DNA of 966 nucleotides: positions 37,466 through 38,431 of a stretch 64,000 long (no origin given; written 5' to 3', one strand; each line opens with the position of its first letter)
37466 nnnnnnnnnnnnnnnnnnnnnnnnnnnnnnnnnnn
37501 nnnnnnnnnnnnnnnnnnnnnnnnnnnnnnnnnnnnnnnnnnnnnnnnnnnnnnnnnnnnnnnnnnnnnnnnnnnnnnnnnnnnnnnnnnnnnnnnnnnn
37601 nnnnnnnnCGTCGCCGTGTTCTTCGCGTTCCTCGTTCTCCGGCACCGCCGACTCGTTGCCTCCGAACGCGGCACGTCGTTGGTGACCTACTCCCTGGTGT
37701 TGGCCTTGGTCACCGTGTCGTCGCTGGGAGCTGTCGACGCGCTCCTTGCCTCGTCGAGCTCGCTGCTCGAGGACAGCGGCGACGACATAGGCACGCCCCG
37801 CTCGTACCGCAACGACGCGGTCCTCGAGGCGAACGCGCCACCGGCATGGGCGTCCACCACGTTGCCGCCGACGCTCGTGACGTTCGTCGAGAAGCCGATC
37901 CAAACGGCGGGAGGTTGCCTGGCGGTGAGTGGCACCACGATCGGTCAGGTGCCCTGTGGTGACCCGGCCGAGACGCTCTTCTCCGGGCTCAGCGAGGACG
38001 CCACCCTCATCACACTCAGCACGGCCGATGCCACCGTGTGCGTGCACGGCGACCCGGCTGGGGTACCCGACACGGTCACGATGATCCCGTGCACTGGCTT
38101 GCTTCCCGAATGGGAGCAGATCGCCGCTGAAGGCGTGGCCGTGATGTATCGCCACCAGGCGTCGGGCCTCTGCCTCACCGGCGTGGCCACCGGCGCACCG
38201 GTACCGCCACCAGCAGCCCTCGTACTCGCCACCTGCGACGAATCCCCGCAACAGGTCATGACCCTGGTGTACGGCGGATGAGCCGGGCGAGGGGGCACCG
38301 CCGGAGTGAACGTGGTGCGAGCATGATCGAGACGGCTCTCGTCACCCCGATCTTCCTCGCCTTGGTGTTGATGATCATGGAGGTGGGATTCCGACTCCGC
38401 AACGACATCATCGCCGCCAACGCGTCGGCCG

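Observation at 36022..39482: Lead candidate: orphan four-gene Flp/Tad pseudopilin operon with a shared ERG| processing junction and no assembly genes nearby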

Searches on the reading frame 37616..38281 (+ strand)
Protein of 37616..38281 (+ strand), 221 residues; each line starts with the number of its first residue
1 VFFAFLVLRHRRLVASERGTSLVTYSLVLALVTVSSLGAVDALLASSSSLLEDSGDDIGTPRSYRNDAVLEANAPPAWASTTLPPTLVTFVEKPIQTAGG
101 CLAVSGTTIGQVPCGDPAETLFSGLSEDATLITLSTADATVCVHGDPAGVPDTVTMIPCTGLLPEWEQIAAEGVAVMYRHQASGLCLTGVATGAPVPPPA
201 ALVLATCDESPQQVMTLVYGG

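Call 5: search_protein_families(library=pfam, proteins=[window:37616-38281:+], max_evalue=0.1)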
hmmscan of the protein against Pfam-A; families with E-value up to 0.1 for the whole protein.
window:37616-38281:+ (221 aa): 0 families

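Call 24: find_homologous_proteins(query=window:37616-38281:+, max_evalue=0.01)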
Query window:37616-38281:+ (221 aa): 2 proteins with E <= 0.01 among 4478 candidates.
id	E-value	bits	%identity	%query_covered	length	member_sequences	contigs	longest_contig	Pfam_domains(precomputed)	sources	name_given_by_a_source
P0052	1.1e-137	475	100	100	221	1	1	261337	-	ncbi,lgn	ncbi:MAG: hypothetical protein AAF467_02375 [Actinomycetota bacterium]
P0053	4.9e-95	336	71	99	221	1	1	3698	-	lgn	-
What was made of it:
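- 37616..38281 (+): g2: Flp-type modular pilin, 221 aa, GTG start. Leader ...SERG|TSLVTY with Thr at +5, hydrophobic alpha1 helix, linker, and a C-terminal ricin-B-type beta-trefoil (aa ~95-215, nt ~37898-38260) with six invariant Cys. NCBI annotates it as a hypothetical protein (call 24).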

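Call 33: find_homologous_proteins(query=A4, max_evalue=0.001)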
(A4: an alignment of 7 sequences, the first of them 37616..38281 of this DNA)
Query A4 (7 sequences) (221 aa, profile of the alignment): 7 proteins with E <= 0.001 among 8000 candidates.
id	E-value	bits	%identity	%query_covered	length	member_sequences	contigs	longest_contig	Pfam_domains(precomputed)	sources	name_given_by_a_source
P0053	1.3e-86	308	71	99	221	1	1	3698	-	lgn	-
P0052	2.7e-86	307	100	100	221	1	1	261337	-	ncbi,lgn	ncbi:MAG: hypothetical protein AAF467_02375 [Actinomycetota bacterium]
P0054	1.5e-85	304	37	95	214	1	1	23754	-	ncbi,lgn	-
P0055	2.2e-78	281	36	95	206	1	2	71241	-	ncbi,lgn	-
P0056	2.0e-62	229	37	92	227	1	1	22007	-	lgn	-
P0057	1.4e-6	46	57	20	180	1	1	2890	-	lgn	-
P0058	9.4e-5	40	53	23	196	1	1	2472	PF04964.20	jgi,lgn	jgi:Flp pilus assembly pilin Flp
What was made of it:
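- Tried and rejected: The word-seeded homologue search found only two hits (call 24) and seven with a profile (call 33).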

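Call 44: predict_structure(alignment_id=A5)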
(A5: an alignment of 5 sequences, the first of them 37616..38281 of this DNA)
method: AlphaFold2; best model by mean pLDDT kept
length: 221 residues; sequences in the alignment: 5
mean_pLDDT: 63.9   pTM: 0.53
mean pLDDT of the five models: 63.9, 43.0, 40.3, 39.6, 39.3
residues with pLDDT >= 90: 0; 70-90: 97; 50-70: 57; < 50: 67
segments of 3 or more residues with pLDDT < 50: 1-18, 49-51, 56-73, 86-90, 192-197, 210-221
pLDDT, mean of each block of 10 residues (from residue 1): 47 45 69 70 52 49 37 52 51 71 79 82 70 75 79 81 81 75 81 47 73 41 26
secondary structure, 60 per line:
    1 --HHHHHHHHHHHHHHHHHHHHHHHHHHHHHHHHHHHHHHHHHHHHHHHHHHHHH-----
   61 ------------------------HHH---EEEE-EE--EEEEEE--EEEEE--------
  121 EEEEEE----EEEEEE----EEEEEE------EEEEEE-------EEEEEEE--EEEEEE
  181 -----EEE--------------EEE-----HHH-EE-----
elements in order: H3-55 E91-94 E100-105 E108-112 E121-126 E131-136 E141-146 E153-158 E166-172 E175-180 E186-188 E203-205
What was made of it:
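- On Ricin-B / R-type lectin beta-trefoil (PF00652, CBM13): The AF2 domain has pLDDT about 75-82 (call 44).
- The g2 model is only moderately confident (mean pLDDT 64; the domain itself about 75-82) (call 44).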

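Call 46: search_protein_representatives(alignment_id=A5)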
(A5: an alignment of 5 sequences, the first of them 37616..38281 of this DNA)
Query: 5 sequences, 217 profile positions. Proteins with E-value up to 0.001 (for the whole library): 447; up to 1e-10: 37; up to 1e-30: 16. The best 150 are listed.
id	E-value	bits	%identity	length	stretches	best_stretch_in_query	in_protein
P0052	4.7e-98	343.4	-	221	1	2-216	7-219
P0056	7.1e-88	310.2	-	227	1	8-216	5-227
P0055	8.7e-87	306.6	-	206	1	1-216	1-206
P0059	9.4e-62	224.8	-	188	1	24-216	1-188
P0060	2.6e-60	220.0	-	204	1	10-216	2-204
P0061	7.4e-53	195.7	-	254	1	11-216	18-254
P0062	6.9e-52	192.5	-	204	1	10-216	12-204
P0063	3.0e-50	187.2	-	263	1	3-216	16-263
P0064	4.6e-49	183.3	-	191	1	23-216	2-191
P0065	1.1e-48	182.0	-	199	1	11-216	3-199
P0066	1.2e-47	178.7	-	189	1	22-216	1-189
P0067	1.9e-42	161.7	-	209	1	11-216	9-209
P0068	2.9e-41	157.8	-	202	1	11-216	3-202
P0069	2.8e-33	131.7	-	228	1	7-206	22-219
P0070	2.1e-31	125.5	-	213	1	5-210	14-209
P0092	9.3e-11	58.1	-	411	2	8-59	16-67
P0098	1.9e-09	53.8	-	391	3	3-63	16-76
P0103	5.8e-09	52.2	-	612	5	121-214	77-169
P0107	1.6e-08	50.8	-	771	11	124-165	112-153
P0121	2.1e-07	47.1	-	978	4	93-212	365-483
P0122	2.1e-07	47.1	-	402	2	6-79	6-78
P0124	3.9e-07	46.2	-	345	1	7-66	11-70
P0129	6.8e-07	45.5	-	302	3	130-205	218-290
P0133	8.6e-07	45.1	-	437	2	90-213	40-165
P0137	1.0e-06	44.8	-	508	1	4-77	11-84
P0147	1.5e-06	44.3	-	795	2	91-213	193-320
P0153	2.9e-06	43.4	-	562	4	76-211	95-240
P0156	3.2e-06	43.3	-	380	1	9-81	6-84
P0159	3.7e-06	43.1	-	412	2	9-56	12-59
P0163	5.6e-06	42.4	-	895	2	50-212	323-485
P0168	6.8e-06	42.2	-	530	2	97-207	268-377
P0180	1.1e-05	41.5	-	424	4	103-209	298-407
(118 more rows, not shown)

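Call 47: search_protein_families(library=pfam, proteins=[P0103, P0107, P0121, P0133, P0147, P0153, P0163, P0168, P0180, P0129], max_evalue=0.001)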
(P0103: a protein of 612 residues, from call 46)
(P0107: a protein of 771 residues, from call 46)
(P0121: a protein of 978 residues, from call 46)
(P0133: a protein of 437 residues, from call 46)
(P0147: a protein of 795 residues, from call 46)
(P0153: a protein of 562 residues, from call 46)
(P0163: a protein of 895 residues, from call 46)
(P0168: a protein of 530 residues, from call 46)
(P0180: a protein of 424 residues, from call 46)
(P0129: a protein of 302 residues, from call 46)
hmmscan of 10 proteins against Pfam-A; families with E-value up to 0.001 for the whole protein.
P0103 (612 aa): 3 families
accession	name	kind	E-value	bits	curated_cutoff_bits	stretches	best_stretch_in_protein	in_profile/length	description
PF14200.12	RicinB_lectin_2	-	9.5e-48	161.3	25.6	5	85-157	17-89/89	Ricin-type beta-trefoil lectin domain-like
PF00652.28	Ricin_B_lectin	-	1.2e-35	122.9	29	2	84-214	4-126/126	Ricin-type beta-trefoil lectin domain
PF03498.20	CDtoxinA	-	1.1e-11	44.9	22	0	102-161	69-128/149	Cytolethal distending toxin A/C domain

P0107 (771 aa): 6 families
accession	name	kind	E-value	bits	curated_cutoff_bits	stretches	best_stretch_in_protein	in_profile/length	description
PF03435.24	Sacchrp_dh_NADP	-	9.6e-13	49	25.1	0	49-97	77-125/129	Saccharopine dehydrogenase NADP binding domain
PF21312.3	ORC1_wHTH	-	7.8e-10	39.5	24.3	0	565-608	57-100/114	Origin recognition complex subunit 1 C-terminal winged HTH domain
PF16450.11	Prot_ATP_ID_OB_C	-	2.5e-09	37.3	23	0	131-153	16-38/56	Proteasomal ATPase OB C-terminal domain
PF06189.17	5-nucleotidase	-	4.4e-09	36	28.2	0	553-584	80-111/302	5'-nucleotidase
PF24718.1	HTH_73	-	4.6e-07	30.1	27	0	603-628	45-70/71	HTH-like domain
PF12365.13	DUF3649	-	4e-05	23.7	21.2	0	62-70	6-14/27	Protein of unknown function (DUF3649)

P0121 (978 aa): 11 families
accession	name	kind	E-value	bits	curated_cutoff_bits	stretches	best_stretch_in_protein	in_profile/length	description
PF14200.12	RicinB_lectin_2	-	8.6e-56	187.1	25.6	7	71-156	3-89/89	Ricin-type beta-trefoil lectin domain-like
PF00652.28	Ricin_B_lectin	-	9.8e-43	145.8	29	4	195-315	5-125/126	Ricin-type beta-trefoil lectin domain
PF09118.17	GO-like_E_set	-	1.1e-20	74.2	25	1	884-975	1-98/100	Galactose oxidase-like, Early set domain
PF13964.12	Kelch_6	-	5.2e-16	58.4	25.3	2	776-830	2-50/50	Kelch motif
PF03498.20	CDtoxinA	-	2.6e-12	47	22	0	189-271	50-135/149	Cytolethal distending toxin A/C domain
PF13415.12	Kelch_3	-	2.3e-07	31.2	22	0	812-835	22-45/48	Galactose oxidase, central domain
PF07250.17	Glyoxal_oxid_N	-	6.6e-07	29.3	37.5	1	551-637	47-136/243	Glyoxal oxidase N-terminus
PF13418.12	Kelch_4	-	2.9e-06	27.6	21.6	0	775-826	1-47/49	Galactose oxidase, central domain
PF24981.1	Beta-prop_ATRN-LZTR1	-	2.7e-05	24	50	0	773-849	145-219/289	Attractin/LZTR1 beta-propeller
PF01344.31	Kelch_1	-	2.8e-05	24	20.1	0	783-826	8-45/46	Kelch motif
PF07646.21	Kelch_2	-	0.00015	22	21.3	0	577-614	4-47/48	Kelch motif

P0133 (437 aa): 2 families
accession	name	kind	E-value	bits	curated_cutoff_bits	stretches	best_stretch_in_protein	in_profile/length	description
PF14200.12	RicinB_lectin_2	-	1.5e-40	138.2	25.6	4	219-297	11-89/89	Ricin-type beta-trefoil lectin domain-like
PF00652.28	Ricin_B_lectin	-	1.6e-31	109.6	29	2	39-164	4-126/126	Ricin-type beta-trefoil lectin domain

P0147 (795 aa): 12 families
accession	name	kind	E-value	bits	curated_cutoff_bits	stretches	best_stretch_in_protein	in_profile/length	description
PF14200.12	RicinB_lectin_2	-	1.7e-63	211.8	25.6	6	36-108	16-89/89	Ricin-type beta-trefoil lectin domain-like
PF00652.28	Ricin_B_lectin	-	4.5e-46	156.6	29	2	35-160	3-126/126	Ricin-type beta-trefoil lectin domain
PF09118.17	GO-like_E_set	-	2.1e-20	73.3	25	1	701-794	1-100/100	Galactose oxidase-like, Early set domain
PF13964.12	Kelch_6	-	4.1e-14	52.4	25.3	2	597-651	2-50/50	Kelch motif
PF24981.1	Beta-prop_ATRN-LZTR1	-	4.4e-09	36.5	50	1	577-671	128-220/289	Attractin/LZTR1 beta-propeller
PF24681.1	Kelch_KLHDC2_KLHL20_DRC7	-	5.2e-09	36.2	50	1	506-674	12-175/221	KLHDC2/KLHL20/DRC7 Kelch-repeats domain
PF07646.21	Kelch_2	-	5.9e-09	35.9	21.3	1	398-432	4-44/48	Kelch motif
PF07250.17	Glyoxal_oxid_N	-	8.9e-09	35.4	37.5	1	387-458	59-136/243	Glyoxal oxidase N-terminus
PF03498.20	CDtoxinA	-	9.8e-07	28.9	22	0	192-273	56-135/149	Cytolethal distending toxin A/C domain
PF13418.12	Kelch_4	-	5.6e-06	26.6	21.6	1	596-646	1-46/49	Galactose oxidase, central domain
PF01344.31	Kelch_1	-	1.2e-05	25.1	20.1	0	600-648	4-46/46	Kelch motif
PF13415.12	Kelch_3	-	6e-05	23.6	22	0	609-657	3-46/48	Galactose oxidase, central domain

P0153 (562 aa): 2 families
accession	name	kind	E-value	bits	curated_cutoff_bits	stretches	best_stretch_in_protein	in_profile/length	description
PF00652.28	Ricin_B_lectin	-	1.1e-54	184.4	29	5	107-192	3-85/126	Ricin-type beta-trefoil lectin domain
PF14200.12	RicinB_lectin_2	-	3.4e-51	172.3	25.6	7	332-425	2-89/89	Ricin-type beta-trefoil lectin domain-like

P0163 (895 aa): 5 families
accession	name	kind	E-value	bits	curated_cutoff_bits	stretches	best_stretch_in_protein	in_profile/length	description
PF14200.12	RicinB_lectin_2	-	1.4e-27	96.7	25.6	3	581-651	11-76/89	Ricin-type beta-trefoil lectin domain-like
PF00652.28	Ricin_B_lectin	-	2.5e-25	89.5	29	2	501-621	7-125/126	Ricin-type beta-trefoil lectin domain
PF13517.12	FG-GAP_3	-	4.9e-22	78.7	26.9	4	159-223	1-60/61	FG-GAP-like repeat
PF01839.29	FG-GAP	-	7.9e-13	48.4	22.1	0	157-175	7-25/37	FG-GAP repeat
PF00404.24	Dockerin_1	-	5.5e-07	30.1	22.9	0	257-275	27-45/57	Dockerin type I domain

P0168 (530 aa): 5 families
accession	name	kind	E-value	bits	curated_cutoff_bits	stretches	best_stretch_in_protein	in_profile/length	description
PF14200.12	RicinB_lectin_2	-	9.4e-41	138.8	25.6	5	384-469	2-89/89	Ricin-type beta-trefoil lectin domain-like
PF00652.28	Ricin_B_lectin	-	7.5e-29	100.9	29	2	346-479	4-126/126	Ricin-type beta-trefoil lectin domain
PF00089.32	Trypsin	-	2.6e-19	70.4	20.6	1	33-220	2-201/220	Trypsin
PF03498.20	CDtoxinA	-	2.7e-10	40.5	22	0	399-476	57-135/149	Cytolethal distending toxin A/C domain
PF13365.12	Trypsin_2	-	1.1e-05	26.6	27.6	1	59-204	1-140/144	Trypsin-like peptidase domain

P0180 (424 aa): 4 families
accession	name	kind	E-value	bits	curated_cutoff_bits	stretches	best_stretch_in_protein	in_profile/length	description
PF00652.28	Ricin_B_lectin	-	1.1e-48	165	29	3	135-268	3-126/126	Ricin-type beta-trefoil lectin domain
PF14200.12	RicinB_lectin_2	-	1.4e-42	144.7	25.6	5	216-304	2-89/89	Ricin-type beta-trefoil lectin domain-like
PF01833.30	TIG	-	3e-06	27.6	20.9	1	45-102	1-64/84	IPT/TIG domain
PF24562.1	CysR_MRC2_N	-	2.1e-05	24.7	27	0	137-201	7-61/133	MRC2-like, N-terminal cysteine-rich domain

P0129 (302 aa): 3 families
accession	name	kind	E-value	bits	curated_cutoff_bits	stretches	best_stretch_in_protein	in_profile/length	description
PF14200.12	RicinB_lectin_2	-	4.7e-38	130.2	25.6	4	204-276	2-76/89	Ricin-type beta-trefoil lectin domain-like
PF00652.28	Ricin_B_lectin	-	4.6e-36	124.2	29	2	38-163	3-126/126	Ricin-type beta-trefoil lectin domain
PF03498.20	CDtoxinA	-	8.5e-13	48.6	22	1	165-255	47-137/149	Cytolethal distending toxin A/C domain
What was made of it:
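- On Ricin-B / R-type lectin beta-trefoil (PF00652, CBM13): Nine of ten long proteins matched by the C-terminal part of the profile are Ricin_B_lectin proteins (call 47).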

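Call 49: search_protein_families(library=pfam, alignment_id=A6, max_evalue=0.05)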
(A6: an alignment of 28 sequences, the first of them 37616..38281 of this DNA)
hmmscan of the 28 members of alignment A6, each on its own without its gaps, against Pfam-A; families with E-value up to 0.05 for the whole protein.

A. member 1, window:37616-38281:+ (221 aa): 0 families

B. families by the number of members that match (of 28 scanned): 8 families
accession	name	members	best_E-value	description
PF00652.28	Ricin_B_lectin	17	1.2e-17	Ricin-type beta-trefoil lectin domain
PF14200.12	RicinB_lectin_2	11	3.2e-17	Ricin-type beta-trefoil lectin domain-like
PF04964.19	Flp_Fap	9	4.6e-05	Flp/Fap pilin component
PF03498.20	CDtoxinA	2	1.9e-05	Cytolethal distending toxin A/C domain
PF14029.11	DUF4244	1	0.014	Protein of unknown function (DUF4244)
PF16672.11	LAMTOR5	1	0.017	Ragulator complex protein LAMTOR5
PF05887.16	Trypan_PARP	1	0.028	Procyclic acidic repetitive protein (PARP)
PF15434.11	FAM104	1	0.035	Family 104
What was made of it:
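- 37616..38281 (+): 17 of 28 members hit PF00652 and 9 of 28 hit PF04964 (call 49).
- On Ricin-B / R-type lectin beta-trefoil (PF00652, CBM13): 17 of 28 members hit PF00652, best 1.2e-17 (call 49).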

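Call 50: search_solved_structures(query=A6, max_evalue=1, show_alignments=2)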
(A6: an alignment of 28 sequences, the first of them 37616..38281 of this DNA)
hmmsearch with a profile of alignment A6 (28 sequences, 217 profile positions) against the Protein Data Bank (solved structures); distinct sequences matched with E-value up to 1: 114 (the best 60 are shown).
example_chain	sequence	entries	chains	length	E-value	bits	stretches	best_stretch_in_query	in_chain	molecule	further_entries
1vcl_A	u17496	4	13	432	2.4e-17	66.4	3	88-208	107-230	hemolytic lectin CEL-III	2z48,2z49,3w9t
1knl_A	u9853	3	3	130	4.5e-12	49.2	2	126-210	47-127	ENDO-1,4-BETA-XYLANASE A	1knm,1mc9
1hwm_B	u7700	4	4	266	1.9e-11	47.1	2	130-212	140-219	EBULIN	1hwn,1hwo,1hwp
8tfl_B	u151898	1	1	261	7.1e-11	45.3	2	87-171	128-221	Ricin B chain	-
2aai_B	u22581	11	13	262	7.1e-11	45.3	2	87-171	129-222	RICIN (B CHAIN) | Ricin | Ricin B chain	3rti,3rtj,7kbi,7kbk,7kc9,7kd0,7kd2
1rzo_B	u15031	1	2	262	9.8e-11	44.8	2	78-169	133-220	Agglutinin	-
1isv_A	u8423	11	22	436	1.3e-10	44.4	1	96-210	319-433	endo-1,4-beta-D-xylanase | ENDO-1,4-BETA-XYLANASE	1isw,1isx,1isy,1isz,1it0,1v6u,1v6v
2d1z_A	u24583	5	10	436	1.3e-10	44.4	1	96-210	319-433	ENDO-1,4-BETA-D-XYLANASE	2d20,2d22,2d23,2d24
5gqd_A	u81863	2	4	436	1.3e-10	44.4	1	96-210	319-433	Beta-xylanase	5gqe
1abr_B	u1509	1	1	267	5.6e-10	42.3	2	98-170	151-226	ABRIN-A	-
3c9z_A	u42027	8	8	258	8.4e-10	41.7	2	135-212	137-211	Agglutinin II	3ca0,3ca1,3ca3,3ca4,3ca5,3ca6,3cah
4z8s_B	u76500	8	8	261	1.9e-09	40.6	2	88-169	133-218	rRNA N-glycosidase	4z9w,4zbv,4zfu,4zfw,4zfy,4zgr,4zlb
4za3_B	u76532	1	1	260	2e-09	40.6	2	88-169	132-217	rRNA N-glycosidase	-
1ggp_B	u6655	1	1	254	3.2e-09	39.9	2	125-213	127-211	PROTEIN (LECTIN 1 B CHAIN)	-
3a21_A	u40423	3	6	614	1e-08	38.2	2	139-212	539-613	Putative secreted alpha-galactosidase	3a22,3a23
8u1k_A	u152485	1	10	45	0.00086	22.1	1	17-58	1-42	PilA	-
8u2b_A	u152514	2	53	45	0.0018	21.1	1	17-58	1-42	Flp family type IVb pilin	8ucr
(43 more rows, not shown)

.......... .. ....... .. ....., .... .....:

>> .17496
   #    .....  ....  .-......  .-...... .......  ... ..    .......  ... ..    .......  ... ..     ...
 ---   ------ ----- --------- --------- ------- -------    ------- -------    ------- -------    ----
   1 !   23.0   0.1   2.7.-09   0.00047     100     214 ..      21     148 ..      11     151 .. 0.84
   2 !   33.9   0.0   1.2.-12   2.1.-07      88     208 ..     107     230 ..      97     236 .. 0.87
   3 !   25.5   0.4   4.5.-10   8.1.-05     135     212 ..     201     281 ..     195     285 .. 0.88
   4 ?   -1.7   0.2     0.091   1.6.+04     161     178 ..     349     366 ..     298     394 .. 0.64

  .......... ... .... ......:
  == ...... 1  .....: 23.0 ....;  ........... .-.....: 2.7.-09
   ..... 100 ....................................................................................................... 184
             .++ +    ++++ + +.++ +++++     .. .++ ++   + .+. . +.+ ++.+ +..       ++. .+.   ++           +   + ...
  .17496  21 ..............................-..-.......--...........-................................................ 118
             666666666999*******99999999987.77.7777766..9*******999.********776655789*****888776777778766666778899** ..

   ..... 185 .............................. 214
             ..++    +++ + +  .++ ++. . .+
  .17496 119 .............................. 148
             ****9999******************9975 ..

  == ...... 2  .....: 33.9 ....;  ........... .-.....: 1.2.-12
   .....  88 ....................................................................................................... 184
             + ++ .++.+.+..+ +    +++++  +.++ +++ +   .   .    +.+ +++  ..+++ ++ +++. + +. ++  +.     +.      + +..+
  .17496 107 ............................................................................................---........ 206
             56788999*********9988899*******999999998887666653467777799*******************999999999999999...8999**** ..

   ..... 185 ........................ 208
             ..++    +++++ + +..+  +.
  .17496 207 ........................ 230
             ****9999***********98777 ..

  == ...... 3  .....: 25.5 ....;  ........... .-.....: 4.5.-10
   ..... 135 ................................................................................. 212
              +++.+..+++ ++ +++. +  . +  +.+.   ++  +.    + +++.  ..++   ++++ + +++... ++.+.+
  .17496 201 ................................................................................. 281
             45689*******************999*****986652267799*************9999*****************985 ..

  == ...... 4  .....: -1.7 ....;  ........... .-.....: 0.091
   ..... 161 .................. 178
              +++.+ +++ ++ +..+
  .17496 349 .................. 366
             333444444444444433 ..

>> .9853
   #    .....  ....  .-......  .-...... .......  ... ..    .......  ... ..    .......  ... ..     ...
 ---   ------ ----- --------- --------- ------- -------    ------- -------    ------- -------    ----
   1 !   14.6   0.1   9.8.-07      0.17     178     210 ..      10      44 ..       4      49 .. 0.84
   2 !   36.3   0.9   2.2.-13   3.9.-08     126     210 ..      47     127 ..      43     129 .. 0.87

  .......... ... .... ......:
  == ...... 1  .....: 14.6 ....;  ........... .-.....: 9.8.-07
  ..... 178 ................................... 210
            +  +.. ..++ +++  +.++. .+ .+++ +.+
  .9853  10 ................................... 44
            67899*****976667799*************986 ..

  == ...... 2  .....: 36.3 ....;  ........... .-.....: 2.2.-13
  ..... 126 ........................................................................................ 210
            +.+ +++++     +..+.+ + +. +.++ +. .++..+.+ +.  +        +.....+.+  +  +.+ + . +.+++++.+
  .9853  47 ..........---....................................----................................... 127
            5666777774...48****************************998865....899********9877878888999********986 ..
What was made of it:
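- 37616..38281 (+): Family profile against PDB sequences: CEL-III 2.4e-17, CBM13 4.5e-12, ricin B 7e-11, and Tad pilins 8u1k/8u2b at about 1e-3 for the N-terminus (call 50).
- On Flp/Fap pilins (PF04964): At family level, 9 of 28 g2 relatives hit at E<0.05 (call 49), and the family profile hits the Tad pilins 8u1k and 8u2b (call 50).
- On Ricin-B / R-type lectin beta-trefoil (PF00652, CBM13): The profile against PDB gives CEL-III 2.4e-17 and ricin B 7e-11 (call 50).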
